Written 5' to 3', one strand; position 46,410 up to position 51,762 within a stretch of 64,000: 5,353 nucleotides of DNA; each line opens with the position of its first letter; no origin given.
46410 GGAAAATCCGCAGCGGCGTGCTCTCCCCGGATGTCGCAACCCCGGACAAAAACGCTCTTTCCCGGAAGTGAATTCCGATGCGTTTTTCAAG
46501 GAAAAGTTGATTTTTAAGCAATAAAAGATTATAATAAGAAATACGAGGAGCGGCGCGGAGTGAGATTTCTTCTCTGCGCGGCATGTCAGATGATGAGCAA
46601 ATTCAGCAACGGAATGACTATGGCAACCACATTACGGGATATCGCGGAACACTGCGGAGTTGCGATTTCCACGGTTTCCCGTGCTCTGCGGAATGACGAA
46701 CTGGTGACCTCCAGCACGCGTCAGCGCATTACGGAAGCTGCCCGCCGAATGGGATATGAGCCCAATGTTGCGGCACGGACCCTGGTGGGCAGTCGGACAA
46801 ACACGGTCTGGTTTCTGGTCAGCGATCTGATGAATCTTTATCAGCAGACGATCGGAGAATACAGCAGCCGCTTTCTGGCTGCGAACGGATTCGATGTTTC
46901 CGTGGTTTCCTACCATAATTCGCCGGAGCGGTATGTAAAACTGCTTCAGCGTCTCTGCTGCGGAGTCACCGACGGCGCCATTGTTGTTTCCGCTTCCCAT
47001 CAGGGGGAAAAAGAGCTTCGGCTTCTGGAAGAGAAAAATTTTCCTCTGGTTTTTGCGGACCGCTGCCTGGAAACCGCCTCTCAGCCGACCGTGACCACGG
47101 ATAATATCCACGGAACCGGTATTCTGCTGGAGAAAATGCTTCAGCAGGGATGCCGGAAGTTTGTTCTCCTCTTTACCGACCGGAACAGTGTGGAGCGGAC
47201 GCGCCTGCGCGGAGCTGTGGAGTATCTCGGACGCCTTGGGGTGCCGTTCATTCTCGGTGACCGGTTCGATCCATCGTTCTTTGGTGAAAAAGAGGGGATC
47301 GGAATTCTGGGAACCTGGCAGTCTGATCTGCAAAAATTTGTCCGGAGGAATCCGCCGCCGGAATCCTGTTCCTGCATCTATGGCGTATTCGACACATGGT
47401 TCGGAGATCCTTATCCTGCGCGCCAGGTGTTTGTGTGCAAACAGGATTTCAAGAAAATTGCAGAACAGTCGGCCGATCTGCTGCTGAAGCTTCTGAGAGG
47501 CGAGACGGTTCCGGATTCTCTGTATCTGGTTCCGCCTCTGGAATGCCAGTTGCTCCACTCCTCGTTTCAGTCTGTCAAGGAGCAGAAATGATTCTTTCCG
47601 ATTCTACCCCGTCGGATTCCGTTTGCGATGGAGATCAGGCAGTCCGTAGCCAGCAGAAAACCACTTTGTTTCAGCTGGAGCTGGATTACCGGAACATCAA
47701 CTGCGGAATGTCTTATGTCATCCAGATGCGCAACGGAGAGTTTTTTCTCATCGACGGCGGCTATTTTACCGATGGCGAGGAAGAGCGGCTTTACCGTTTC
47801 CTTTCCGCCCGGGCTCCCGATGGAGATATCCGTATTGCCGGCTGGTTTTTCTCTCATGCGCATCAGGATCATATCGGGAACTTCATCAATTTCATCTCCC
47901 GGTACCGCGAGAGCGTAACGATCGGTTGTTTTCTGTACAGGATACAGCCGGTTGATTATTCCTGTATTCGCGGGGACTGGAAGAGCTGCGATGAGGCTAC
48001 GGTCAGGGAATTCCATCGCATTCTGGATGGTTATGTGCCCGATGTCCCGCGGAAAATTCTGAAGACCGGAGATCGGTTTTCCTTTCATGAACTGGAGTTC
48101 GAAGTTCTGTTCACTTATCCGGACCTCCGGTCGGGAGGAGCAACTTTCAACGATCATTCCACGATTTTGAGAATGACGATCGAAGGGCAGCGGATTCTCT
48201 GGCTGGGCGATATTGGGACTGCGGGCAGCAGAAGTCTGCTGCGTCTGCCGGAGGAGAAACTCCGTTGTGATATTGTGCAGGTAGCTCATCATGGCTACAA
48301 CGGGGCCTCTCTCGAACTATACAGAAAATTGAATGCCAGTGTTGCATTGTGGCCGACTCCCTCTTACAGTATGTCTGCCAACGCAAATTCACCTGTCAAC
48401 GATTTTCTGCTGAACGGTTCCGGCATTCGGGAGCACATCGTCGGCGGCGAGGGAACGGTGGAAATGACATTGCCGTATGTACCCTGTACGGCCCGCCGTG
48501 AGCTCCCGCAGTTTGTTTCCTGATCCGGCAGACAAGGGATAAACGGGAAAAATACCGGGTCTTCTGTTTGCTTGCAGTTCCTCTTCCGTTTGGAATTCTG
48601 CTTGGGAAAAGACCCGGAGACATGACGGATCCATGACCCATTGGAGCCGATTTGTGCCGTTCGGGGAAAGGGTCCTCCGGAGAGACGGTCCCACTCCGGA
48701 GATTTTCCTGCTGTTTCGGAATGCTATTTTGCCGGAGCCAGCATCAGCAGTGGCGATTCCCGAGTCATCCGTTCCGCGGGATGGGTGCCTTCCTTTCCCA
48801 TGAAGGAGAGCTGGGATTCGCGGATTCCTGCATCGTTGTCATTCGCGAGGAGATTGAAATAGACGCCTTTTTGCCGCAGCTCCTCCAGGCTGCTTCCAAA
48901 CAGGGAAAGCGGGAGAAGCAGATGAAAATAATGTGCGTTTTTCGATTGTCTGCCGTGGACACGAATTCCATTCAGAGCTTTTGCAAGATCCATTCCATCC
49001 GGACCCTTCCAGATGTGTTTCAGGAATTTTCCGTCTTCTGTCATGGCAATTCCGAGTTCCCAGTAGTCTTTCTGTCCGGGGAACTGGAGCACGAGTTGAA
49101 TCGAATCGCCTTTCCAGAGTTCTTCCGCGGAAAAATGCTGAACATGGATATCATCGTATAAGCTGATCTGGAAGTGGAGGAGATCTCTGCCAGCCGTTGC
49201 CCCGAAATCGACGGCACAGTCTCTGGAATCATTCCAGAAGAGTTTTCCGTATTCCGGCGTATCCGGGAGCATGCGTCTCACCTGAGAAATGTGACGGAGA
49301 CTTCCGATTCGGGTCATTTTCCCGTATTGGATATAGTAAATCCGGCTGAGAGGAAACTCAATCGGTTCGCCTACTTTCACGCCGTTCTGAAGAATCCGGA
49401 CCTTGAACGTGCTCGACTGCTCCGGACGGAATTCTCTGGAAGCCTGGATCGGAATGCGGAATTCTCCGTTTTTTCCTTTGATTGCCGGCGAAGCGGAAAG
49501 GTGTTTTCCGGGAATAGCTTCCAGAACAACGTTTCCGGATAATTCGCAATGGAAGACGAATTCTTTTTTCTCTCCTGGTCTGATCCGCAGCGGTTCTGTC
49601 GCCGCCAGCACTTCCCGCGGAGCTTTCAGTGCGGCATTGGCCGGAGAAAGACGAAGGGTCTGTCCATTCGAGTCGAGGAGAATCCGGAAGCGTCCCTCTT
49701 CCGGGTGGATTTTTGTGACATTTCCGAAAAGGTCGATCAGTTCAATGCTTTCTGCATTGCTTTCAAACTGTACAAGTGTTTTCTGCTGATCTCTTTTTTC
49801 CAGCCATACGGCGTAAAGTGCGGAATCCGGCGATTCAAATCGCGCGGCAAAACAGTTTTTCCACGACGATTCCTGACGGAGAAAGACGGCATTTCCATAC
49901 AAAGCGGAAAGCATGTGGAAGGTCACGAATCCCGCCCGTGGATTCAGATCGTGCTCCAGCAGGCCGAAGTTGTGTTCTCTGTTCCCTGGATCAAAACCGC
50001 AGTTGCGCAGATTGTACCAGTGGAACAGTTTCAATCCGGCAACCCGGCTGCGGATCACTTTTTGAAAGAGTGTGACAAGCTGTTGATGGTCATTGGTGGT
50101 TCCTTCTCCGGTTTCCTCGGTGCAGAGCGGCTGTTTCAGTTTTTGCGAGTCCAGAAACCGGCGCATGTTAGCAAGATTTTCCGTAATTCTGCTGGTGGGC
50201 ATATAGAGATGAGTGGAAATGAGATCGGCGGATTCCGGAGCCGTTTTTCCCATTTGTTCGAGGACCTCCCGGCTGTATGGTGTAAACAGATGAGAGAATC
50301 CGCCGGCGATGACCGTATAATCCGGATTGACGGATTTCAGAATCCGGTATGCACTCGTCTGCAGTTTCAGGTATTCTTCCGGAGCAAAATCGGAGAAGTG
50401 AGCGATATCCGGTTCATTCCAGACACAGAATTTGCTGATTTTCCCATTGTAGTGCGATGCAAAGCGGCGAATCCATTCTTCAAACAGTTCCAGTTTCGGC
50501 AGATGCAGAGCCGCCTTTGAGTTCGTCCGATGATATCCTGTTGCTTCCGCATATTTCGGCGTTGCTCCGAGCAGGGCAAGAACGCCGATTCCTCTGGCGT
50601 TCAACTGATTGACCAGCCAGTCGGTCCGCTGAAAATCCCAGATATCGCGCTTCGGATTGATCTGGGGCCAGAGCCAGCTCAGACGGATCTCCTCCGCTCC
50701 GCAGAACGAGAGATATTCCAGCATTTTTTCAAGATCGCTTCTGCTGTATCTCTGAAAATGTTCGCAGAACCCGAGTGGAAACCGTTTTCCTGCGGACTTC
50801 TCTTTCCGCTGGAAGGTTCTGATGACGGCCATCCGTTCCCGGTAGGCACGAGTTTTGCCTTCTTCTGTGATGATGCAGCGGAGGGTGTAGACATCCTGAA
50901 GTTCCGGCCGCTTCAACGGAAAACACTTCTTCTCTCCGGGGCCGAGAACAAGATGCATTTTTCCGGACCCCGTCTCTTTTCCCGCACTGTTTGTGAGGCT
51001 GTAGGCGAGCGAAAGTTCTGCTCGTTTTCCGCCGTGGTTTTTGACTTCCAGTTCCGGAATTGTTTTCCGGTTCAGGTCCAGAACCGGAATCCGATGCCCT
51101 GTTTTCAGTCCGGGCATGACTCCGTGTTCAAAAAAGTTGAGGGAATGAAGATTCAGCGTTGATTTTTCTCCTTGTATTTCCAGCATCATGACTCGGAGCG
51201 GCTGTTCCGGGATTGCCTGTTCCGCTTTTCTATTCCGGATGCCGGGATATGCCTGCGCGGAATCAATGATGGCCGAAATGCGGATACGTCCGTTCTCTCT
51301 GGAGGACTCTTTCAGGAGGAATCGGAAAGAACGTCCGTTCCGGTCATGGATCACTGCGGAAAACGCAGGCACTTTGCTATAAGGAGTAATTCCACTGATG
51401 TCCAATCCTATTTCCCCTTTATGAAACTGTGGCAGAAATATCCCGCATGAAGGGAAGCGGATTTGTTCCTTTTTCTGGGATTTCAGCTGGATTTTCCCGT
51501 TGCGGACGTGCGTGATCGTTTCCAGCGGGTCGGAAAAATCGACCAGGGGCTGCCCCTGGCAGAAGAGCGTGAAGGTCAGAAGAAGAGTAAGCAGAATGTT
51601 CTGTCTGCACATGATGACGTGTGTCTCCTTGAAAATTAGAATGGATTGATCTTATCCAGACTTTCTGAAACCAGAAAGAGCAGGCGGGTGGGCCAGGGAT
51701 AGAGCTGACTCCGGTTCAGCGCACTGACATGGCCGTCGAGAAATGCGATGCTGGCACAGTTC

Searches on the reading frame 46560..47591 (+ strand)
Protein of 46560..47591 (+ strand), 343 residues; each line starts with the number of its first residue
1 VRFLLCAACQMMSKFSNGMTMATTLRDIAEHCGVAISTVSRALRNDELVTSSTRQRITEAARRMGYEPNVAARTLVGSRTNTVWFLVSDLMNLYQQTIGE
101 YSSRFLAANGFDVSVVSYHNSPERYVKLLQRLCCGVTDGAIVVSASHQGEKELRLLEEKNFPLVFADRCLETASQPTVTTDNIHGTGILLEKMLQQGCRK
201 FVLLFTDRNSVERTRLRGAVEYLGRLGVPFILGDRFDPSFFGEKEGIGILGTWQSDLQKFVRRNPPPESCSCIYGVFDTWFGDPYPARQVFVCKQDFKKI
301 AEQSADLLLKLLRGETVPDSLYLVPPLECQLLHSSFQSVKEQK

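Call 72: search_protein_families(library=pfam, proteins=[window:46560-47591:+], max_evalue=0.00001)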
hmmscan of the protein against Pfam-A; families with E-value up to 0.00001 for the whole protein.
window:46560-47591:+ (343 aa): 1 family
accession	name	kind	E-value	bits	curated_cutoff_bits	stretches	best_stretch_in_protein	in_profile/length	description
PF00356.27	LacI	-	3.8e-14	52.6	27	1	24-69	1-46/46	Bacterial regulatory proteins, lacI family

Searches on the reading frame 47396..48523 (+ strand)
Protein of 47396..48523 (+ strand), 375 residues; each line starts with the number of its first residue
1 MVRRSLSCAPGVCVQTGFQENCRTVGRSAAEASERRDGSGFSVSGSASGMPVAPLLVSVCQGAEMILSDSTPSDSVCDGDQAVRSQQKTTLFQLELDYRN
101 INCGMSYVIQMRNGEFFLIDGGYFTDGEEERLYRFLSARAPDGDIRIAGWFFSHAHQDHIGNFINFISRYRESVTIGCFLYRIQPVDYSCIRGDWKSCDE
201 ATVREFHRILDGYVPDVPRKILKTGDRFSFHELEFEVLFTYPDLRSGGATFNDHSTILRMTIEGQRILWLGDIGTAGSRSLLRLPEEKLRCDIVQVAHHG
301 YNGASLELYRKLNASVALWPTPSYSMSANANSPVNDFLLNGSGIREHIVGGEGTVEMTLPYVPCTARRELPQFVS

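Call 72: search_protein_families(library=pfam, proteins=[window:47396-48523:+], max_evalue=0.00001)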
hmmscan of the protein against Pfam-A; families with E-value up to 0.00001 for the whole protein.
window:47396-48523:+ (375 aa): 1 family
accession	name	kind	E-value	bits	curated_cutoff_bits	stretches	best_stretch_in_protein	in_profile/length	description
PF00753.33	Lactamase_B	-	1.5e-08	35.3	22.7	1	106-171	8-68/196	Metallo-beta-lactamase superfamily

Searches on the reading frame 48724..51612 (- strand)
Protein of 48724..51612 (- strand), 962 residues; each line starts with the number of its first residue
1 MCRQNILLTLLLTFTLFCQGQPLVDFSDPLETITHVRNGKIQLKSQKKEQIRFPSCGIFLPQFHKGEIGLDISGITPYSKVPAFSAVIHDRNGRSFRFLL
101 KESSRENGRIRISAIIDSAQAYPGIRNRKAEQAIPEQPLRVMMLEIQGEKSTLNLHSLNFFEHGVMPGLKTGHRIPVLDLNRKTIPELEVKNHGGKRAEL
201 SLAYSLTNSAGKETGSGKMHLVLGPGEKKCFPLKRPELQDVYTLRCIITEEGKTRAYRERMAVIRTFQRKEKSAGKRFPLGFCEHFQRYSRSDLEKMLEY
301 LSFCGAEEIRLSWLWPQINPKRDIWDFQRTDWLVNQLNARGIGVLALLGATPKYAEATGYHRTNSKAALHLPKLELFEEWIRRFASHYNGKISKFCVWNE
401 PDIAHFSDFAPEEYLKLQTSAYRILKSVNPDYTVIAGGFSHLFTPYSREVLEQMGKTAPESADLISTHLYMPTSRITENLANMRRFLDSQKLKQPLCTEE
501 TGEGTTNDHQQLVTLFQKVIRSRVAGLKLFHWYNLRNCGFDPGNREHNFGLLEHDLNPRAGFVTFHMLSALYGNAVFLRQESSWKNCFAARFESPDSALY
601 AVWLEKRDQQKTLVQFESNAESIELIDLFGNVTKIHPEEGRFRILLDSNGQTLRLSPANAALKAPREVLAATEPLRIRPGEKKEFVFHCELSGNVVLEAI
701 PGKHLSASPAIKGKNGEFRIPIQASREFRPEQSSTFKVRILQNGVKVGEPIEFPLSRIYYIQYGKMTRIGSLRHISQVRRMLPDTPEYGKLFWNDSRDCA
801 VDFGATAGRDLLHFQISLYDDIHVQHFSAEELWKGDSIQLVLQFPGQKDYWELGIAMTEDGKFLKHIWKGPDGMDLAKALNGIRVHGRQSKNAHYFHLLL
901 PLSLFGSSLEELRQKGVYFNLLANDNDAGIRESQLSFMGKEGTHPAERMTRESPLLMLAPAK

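Call 72: search_protein_families(library=pfam, proteins=[window:48724-51612:-], max_evalue=0.00001)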
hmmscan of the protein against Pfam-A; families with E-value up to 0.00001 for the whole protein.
window:48724-51612:- (962 aa): 1 family
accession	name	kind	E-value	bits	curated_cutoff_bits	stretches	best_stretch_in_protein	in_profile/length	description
PF01229.23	Glyco_hydro_39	-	5.2e-08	32.6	26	1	324-485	73-240/472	Glycosyl hydrolases family 39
